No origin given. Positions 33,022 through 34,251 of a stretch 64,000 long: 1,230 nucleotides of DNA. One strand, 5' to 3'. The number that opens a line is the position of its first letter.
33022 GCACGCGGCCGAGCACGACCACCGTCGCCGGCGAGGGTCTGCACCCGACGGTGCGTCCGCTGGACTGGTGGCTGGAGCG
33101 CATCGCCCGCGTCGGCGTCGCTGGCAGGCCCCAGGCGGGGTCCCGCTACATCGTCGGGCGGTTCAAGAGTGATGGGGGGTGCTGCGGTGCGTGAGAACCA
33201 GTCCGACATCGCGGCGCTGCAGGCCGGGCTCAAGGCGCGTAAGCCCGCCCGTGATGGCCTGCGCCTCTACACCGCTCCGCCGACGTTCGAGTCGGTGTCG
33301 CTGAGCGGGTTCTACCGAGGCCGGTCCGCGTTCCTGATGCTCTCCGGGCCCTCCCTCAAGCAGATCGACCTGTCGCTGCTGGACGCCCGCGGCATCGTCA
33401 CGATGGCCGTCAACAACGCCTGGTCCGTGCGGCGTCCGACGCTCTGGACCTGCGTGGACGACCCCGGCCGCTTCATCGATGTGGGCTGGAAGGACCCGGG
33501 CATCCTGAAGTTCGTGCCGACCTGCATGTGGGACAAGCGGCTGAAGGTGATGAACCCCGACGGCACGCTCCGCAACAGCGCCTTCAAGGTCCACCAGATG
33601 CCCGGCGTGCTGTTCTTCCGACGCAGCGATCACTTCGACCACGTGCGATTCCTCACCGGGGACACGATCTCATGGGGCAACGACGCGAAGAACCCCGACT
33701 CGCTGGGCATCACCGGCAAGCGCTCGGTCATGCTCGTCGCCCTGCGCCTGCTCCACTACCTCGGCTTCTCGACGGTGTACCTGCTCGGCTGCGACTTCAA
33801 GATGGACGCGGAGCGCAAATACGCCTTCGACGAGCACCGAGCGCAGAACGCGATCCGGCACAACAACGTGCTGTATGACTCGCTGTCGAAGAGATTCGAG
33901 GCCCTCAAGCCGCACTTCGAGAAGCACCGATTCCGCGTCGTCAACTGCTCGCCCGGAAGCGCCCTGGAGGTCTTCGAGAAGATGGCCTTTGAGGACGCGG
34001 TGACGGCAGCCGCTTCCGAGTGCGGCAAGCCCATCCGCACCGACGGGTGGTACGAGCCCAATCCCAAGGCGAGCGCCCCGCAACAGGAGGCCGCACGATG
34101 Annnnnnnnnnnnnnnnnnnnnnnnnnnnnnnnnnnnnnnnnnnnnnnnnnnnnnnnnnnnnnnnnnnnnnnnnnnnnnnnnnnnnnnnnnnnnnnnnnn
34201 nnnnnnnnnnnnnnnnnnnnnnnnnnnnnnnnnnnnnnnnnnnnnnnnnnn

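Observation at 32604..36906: Translationally coupled modification cassette around the Ser/Thr-rich Hint protein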

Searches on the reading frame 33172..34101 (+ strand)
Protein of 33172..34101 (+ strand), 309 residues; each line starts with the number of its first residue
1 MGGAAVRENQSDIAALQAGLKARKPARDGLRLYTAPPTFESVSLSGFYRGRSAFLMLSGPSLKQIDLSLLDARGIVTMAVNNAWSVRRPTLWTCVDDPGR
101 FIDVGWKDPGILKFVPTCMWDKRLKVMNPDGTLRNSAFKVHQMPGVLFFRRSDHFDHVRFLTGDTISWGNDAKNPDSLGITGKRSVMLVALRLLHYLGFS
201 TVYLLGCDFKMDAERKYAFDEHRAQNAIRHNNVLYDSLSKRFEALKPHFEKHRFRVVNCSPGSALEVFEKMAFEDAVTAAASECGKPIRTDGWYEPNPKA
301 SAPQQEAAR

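Call 5: search_protein_families(library=pfam, proteins=[window:33172-34101:+], max_evalue=0.1)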
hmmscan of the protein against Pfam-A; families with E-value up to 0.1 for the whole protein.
window:33172-34101:+ (309 aa): 2 families
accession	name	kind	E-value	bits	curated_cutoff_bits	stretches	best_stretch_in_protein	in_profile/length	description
PF06002.17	CST-I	-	0.0026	17.7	25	1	197-230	143-175/295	Alpha-2,3-sialyltransferase (CST-I)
PF01973.23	MptE-like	-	0.0048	17.1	34.6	1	175-211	135-168/171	6-hydroxymethylpterin diphosphokinase MptE-like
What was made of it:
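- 33172..34101 (+): DUF115/GT42-like (sialyltransferase-fold) transferase of 309 aa. The start may instead be GTG at 33187. Motifs: SGPSL at 33343-33357, GCDF at 33787-33798, YAFD at 33820-33831. Sub-threshold PF01973 and PF06002 (call 5).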

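Call 6: search_protein_families(library=phrogs, proteins=[window:33172-34101:+], max_evalue=0.01)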
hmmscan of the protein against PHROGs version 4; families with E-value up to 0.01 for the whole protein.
window:33172-34101:+ (309 aa): 1 family
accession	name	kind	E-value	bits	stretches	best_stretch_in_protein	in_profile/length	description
phrog_4603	-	other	1.5e-11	45.2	1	190-279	89-175/178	alpha-2;3-sialyltransferase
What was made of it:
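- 33172..34101 (+): phrog_4603 at 1.5e-11 (call 6).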

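Call 9: search_solved_structures(query=window:33172-34101:+, max_evalue=1, show_alignments=2)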
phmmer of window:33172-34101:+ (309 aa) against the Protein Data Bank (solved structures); distinct sequences matched with E-value up to 1: 8.
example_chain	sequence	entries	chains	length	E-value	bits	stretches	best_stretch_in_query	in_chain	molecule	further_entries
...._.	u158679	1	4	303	0.33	13.4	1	196-229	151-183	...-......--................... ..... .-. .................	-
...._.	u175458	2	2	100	0.52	12.8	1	172-211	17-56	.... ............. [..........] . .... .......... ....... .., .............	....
8zsn_BL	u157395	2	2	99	0.61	12.6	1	172-211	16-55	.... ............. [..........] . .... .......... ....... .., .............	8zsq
8zo8_BL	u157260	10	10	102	0.63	12.5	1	172-211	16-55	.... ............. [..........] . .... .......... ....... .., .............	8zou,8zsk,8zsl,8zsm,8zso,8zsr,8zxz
7v2c_e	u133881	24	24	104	0.66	12.5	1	172-211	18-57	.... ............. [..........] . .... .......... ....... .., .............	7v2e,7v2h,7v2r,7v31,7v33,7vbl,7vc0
7v2d_e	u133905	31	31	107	0.7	12.4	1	172-211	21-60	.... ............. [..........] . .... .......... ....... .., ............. | NADH dehydrogenase [ubiquinone] 1 beta subcomplex subunit 11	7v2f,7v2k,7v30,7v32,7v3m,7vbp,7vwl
7zd6_w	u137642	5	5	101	0.72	12.3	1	172-211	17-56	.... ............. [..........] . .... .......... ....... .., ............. | Complex I-ESSS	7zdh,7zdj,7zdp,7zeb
5ldw_g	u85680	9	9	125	0.78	12.2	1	172-211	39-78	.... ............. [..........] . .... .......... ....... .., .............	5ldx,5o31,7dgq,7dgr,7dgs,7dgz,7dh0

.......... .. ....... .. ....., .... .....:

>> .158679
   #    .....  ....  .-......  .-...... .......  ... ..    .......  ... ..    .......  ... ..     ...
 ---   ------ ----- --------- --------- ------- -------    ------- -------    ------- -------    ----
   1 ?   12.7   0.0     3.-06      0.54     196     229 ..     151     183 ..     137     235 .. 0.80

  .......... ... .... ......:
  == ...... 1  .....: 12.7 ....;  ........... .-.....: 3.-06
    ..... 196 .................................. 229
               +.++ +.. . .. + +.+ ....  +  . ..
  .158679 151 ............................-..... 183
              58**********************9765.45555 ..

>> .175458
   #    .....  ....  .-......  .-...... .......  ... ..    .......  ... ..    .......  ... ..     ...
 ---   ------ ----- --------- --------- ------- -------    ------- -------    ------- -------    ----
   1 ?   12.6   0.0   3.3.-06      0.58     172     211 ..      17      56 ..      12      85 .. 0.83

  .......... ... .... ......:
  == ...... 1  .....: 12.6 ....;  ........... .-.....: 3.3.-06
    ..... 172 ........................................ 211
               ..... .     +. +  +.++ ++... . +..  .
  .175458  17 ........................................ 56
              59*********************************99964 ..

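Call 11: search_protein_families(library=ncbifam, proteins=[window:33172-34101:+], max_evalue=0.01)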
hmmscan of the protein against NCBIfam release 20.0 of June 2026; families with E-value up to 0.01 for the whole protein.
window:33172-34101:+ (309 aa): 0 families

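Call 12: find_homologous_proteins(query=window:33172-34101:+, max_evalue=0.001)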
Query window:33172-34101:+ (309 aa): 238 proteins with E <= 0.001 among 1941 candidates; the best 120 are listed.
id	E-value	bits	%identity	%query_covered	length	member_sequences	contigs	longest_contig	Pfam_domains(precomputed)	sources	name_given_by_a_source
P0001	3.9e-205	698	97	100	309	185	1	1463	-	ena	-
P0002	1.8e-171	588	81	100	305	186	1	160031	-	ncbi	-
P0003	1.9e-170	584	82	100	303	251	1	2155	-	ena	-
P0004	2.4e-166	571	79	98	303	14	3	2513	-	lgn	-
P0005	8.3e-166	569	80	98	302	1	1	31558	-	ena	-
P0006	2.1e-165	568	79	98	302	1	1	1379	-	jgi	jgi:hypothetical protein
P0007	2.1e-161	554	80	95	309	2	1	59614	-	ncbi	-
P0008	9.7e-161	552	79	94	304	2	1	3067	-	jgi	-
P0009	1.9e-160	551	76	98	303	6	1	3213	-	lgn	-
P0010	2.2e-160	551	77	98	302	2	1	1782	-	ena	-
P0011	2.5e-160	551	77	98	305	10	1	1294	-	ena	-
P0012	6.2e-160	550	77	98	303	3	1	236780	-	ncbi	ncbi:MAG: hypothetical protein R3B68_04355 [Phycisphaerales bacterium]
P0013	7.0e-160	549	79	98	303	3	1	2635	-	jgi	-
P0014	1.3e-158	545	75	98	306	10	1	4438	-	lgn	-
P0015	7.1e-157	540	75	98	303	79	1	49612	-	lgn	-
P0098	5.1e-119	415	62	94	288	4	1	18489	PF01973.24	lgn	-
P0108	1.0e-113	398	60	93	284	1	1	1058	PF01973.24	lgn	-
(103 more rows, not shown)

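Call 13: find_related_loci(query=window:33172-34101:+, collection=viral_contigs, flank=10000)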
Query window:33172-34101:+ (309 aa) in viral_contigs; peptide patterns used: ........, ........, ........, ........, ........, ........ (x = any residue, [..] = any of these).
62 stretches matched a pattern; 62 encode a relative of the query (tblastn E <= 1e-3); 62 distinct loci.
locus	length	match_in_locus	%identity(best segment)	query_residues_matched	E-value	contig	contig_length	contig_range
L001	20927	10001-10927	97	1-309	0e+0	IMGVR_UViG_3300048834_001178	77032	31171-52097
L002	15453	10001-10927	97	1-309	0e+0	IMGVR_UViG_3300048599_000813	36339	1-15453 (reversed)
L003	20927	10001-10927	96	1-309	0e+0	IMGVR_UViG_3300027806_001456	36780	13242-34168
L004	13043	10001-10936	96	1-309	0e+0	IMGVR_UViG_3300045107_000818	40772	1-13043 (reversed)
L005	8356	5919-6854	96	1-309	0e+0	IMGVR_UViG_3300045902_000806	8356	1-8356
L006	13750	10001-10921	96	1-309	0e+0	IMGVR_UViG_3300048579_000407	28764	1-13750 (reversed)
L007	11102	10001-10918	80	2-309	7e-174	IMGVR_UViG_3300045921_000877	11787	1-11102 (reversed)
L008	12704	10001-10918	80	2-309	7e-174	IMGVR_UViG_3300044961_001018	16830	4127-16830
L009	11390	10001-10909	83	1-309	1e-173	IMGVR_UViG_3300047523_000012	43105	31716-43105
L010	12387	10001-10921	80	1-309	8e-172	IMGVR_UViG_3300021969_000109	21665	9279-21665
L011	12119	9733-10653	80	1-309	8e-172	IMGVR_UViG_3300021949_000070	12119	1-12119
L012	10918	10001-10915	80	3-309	1e-171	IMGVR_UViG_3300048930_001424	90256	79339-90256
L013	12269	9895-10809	80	3-309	1e-171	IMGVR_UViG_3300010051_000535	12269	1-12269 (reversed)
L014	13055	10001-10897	83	1-301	2e-171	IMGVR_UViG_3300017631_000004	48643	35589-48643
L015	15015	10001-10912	80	2-309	2e-171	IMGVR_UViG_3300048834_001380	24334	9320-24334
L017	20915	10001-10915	80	1-309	4e-171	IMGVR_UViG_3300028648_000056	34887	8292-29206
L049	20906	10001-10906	69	2-306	2e-137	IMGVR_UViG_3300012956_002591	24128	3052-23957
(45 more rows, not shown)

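Call 17: search_protein_families(library=phrogs, proteins=[L001:32-1483:+, L001:1487-1960:+, L001:1970-2350:+, L001:2652-3083:+, L001:3356-3784:+, L001:3881-4606:+, L001:4603-5097:+, L001:5547-7541:+, L001:13918-14976:+, L001:14992-17016:+], max_evalue=0.001)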
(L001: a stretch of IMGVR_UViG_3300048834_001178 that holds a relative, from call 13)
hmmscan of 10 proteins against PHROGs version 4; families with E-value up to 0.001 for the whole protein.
L001:32-1483:+ (483 aa): 5 families
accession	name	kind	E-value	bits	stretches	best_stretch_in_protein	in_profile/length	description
phrog_4523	-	head and packaging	1.1e-62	213.7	1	32-481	204-643/644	major head and protease protein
phrog_133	-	head and packaging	2.6e-55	189.3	1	43-481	236-667/668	head maturation protease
phrog_29592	-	unknown function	6.9e-16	58.6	1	181-450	584-854/893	-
phrog_26519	-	unknown function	1.4e-10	42.3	1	287-479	2-190/192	-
phrog_371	-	head and packaging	1e-06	29.3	0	330-408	233-303/303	major head protein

L001:1487-1960:+ (157 aa): 1 family
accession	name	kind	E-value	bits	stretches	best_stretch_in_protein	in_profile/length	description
phrog_122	-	head and packaging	5.2e-15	56.4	1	49-157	4-109/109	head decoration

L001:1970-2350:+ (126 aa): 0 families

L001:2652-3083:+ (143 aa): 0 families

L001:3356-3784:+ (142 aa): 3 families
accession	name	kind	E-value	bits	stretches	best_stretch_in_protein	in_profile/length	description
phrog_1407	-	tail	4.8e-16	60.1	1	4-131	26-158/258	major tail protein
phrog_158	-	tail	0.00032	21.2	1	19-135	36-161/376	major tail protein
phrog_4574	-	tail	0.00065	20.6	1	30-80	27-76/147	major tail protein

L001:3881-4606:+ (241 aa): 0 families

L001:4603-5097:+ (164 aa): 0 families

L001:5547-7541:+ (664 aa): 20 families
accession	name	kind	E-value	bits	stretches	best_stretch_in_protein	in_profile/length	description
phrog_8462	-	tail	1.4e-49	170.4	1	17-577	20-531/672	tail length tape measure protein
phrog_9483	-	tail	2.7e-43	149.5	1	22-303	18-300/657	tail length tape measure protein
phrog_13338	-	unknown function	3.9e-41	142.2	1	11-322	5-291/903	-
phrog_8125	-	tail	3.9e-40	139.4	1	24-518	49-506/578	tail length tape measure protein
phrog_2276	-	tail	6.3e-29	102.2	1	21-568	51-527/673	tail length tape measure protein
phrog_2854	-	tail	8.2e-26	91.9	1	21-552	19-501/855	tail length tape measure protein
phrog_3981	-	tail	7.1e-22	79.2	1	18-377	14-368/584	tail length tape measure protein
phrog_28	-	tail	2.7e-17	63.7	1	60-592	369-825/1228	tail length tape measure protein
phrog_22443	-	unknown function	1.2e-16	61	1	20-317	22-318/1064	-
phrog_1272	-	tail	4.3e-14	52.2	1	97-470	397-830/1606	tail length tape measure protein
phrog_1533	-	tail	7.2e-14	51.3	1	112-341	416-668/1688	tail length tape measure protein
phrog_3654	-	unknown function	8.1e-13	49.2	1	23-559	109-568/577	-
phrog_33680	-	unknown function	2.9e-10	39.9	1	35-221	290-474/726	-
phrog_9570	-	tail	1.6e-09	38.2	1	26-491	56-422/689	tail length tape measure protein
phrog_17727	-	tail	2.2e-09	37.8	1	121-290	33-206/443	tail length tape measure protein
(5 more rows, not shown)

L001:13918-14976:+ (352 aa): 10 families
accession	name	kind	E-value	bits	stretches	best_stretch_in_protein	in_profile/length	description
phrog_67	-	other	7.6e-49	168.4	1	62-334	114-338/743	DNA methyltransferase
phrog_498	-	other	1.7e-19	70.8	1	196-337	285-418/633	DNA methyltransferase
phrog_3008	-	other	3.9e-15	56.8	1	276-337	148-209/244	DNA methyltransferase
phrog_12517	-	unknown function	1.4e-08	35.3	1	281-334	89-142/316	-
phrog_18146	-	other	1.2e-07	32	1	279-329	50-101/452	DNA methyltransferase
phrog_23085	-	unknown function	2.9e-07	31.2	1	273-332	39-98/138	-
phrog_23148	-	unknown function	3.7e-07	31.3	1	275-344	82-155/165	-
phrog_6952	-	other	6.4e-07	30.4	1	261-331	96-167/181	DNA methyltransferase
phrog_8769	-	other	2.2e-05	25.2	1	292-333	6-47/71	methyltransferase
phrog_10183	-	other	0.00014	21.3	1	286-329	104-147/889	DNA methyltransferase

L001:14992-17016:+ (674 aa): 0 families

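Call 23: search_protein_families(library=pfam, proteins=[L017:12699-14714:+, L017:14711-15982:+, L017:15979-17232:+, L017:17229-17870:+, L017:18125-19162:-, L001:14992-17016:+, L001:17013-18956:+, L001:18887-20890:-, L049:12400-12789:+, L049:12588-13145:+], max_evalue=0.001)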
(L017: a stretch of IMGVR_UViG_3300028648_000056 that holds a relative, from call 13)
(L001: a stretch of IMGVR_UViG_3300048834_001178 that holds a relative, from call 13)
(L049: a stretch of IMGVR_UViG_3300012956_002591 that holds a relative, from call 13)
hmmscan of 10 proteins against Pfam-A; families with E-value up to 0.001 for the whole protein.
L017:12699-14714:+ (671 aa): 2 families
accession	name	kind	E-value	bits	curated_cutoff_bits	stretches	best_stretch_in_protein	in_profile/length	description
PF02384.22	N6_Mtase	-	4.5e-52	177.7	20.4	1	159-435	5-253/311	N-6 DNA Methylase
PF12161.14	HsdM_N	-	4.7e-24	86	24.5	1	7-145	1-135/135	HsdM N-terminal domain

L017:14711-15982:+ (423 aa): 1 family
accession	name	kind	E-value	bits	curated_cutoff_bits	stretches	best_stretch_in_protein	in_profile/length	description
PF01420.25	Methylase_S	-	9.4e-19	68.7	22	2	220-380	3-149/168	Type I restriction modification DNA specificity domain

L017:15979-17232:+ (417 aa): 8 families
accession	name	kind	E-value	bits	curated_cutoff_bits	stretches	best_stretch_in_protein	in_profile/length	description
PF13304.12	AAA_21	-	2.1e-22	81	27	2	203-322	173-303/304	AAA domain, putative AbiEii toxin, Type IV TA system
PF13175.12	AAA_15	-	1e-20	75.2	32.1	2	1-50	1-50/374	AAA ATPase domain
PF02463.25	SMC_N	-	6.7e-15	55.5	40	1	3-325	2-205/220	RecF/RecN/SMC N terminal domain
PF13476.12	AAA_23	-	1.7e-12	48.8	27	1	6-70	2-64/201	AAA domain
PF13555.12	AAA_29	-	1.5e-06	28.3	27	1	4-51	2-50/61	P-loop containing region of AAA domain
PF13514.12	AAA_27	-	0.00048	20.2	22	1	1-73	1-72/206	AAA domain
PF13173.12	AAA_14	-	0.00068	20.1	27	0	237-316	14-97/129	AAA domain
PF00004.35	AAA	-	0.00072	20.4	21.2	0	27-50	2-25/131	ATPase family associated with various cellular activities (AAA)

L017:17229-17870:+ (213 aa): 0 families

L017:18125-19162:- (345 aa): 0 families

L001:14992-17016:+ (674 aa): 0 families

L001:17013-18956:+ (647 aa): 2 families
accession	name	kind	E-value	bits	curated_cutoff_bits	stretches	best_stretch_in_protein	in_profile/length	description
PF09823.15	DUF2357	-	1.3e-36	126.6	23.3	1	135-374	2-249/251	Domain of unknown function (DUF2357)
PF04411.18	PDDEXK_7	-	3.3e-30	105.8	22.1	1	407-577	2-161/164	PD-(D/E)XK nuclease superfamily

L001:18887-20890:- (667 aa): 2 families
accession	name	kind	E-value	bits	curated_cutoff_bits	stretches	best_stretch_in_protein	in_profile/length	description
PF25199.1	nSTAND_NTPase5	-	2e-05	24.9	34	1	239-299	21-85/145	Novel STAND NTPase 5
PF09848.15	SLFN-g3_helicase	-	0.00029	20.7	24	1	256-394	2-89/354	Schlafen group 3, DNA/RNA helicase domain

L049:12400-12789:+ (129 aa): 0 families

L049:12588-13145:+ (185 aa): 0 families

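Call 39: predict_structure(alignment_id=A1)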
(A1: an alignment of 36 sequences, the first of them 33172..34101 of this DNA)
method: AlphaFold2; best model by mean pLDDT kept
length: 309 residues; sequences in the alignment: 36
mean_pLDDT: 87.4   pTM: 0.85
mean pLDDT of the five models: 87.4, 85.4, 81.5, 80.7, 80.4
residues with pLDDT >= 90: 173; 70-90: 107; 50-70: 23; < 50: 6
segments of 3 or more residues with pLDDT < 50: 306-309
pLDDT, mean of each block of 10 residues (from residue 1): 63 88 75 92 91 94 93 94 92 91 92 96 95 94 96 90 90 84 89 96 91 70 72 83 95 97 91 96 84 76 51
secondary structure, 60 per line:
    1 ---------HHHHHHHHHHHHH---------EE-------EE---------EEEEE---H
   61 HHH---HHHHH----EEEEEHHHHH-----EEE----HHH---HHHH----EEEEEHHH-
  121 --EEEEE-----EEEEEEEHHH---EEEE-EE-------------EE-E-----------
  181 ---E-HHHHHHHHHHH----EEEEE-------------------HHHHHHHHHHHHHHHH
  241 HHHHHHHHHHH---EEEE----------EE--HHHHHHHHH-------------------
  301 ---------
elements in order: H10-22 E52-56 H60-63 H67-71 E76-80 H81-85 E91-93 H104-107 E112-116 E123-127 E133-139 E146-149 H186-196 E201-205 H225-251 E255-258 H273-281
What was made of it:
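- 33172..34101 (+): AF2 pLDDT 87 (call 39).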
